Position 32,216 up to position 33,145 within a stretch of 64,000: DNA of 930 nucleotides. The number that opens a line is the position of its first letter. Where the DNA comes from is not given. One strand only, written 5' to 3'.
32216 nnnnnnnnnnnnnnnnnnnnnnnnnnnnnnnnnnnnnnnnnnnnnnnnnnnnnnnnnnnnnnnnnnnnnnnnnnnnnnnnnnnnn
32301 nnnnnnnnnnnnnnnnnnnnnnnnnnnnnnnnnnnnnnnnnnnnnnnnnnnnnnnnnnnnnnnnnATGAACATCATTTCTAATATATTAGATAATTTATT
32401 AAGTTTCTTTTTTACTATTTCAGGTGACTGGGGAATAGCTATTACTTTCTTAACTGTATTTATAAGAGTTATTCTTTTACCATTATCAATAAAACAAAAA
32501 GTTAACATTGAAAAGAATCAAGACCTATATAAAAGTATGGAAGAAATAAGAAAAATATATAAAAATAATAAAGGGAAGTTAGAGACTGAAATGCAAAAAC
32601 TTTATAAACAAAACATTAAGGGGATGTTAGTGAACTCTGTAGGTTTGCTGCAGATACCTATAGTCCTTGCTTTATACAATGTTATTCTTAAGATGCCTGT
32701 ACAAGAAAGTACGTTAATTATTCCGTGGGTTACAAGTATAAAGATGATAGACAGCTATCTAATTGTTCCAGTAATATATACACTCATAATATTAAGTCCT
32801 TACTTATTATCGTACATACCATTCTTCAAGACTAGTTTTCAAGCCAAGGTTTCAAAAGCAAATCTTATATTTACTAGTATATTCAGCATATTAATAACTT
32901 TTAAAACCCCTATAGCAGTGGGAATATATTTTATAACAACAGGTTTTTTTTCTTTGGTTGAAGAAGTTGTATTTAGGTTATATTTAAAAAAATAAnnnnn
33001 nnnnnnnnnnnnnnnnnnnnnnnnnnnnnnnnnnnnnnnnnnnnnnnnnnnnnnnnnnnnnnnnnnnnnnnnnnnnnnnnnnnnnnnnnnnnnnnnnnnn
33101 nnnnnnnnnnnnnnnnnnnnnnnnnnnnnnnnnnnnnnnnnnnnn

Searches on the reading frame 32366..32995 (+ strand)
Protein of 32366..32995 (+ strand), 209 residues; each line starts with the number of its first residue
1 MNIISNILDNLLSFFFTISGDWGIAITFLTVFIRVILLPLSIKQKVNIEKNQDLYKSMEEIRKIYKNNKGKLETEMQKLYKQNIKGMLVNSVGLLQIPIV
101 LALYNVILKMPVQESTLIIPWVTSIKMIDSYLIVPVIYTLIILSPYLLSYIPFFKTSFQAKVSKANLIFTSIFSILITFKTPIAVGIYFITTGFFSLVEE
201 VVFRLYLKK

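Call 71: search_protein_families(library=pfam, proteins=[window:32366-32995:+], max_evalue=0.00001)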
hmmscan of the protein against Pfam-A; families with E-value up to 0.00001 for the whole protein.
window:32366-32995:+ (209 aa): 1 family
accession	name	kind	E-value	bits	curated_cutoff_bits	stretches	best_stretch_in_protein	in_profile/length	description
PF02096.25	60KD_IMP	-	2.6e-25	89.7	35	1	22-203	1-161/163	60Kd inner membrane protein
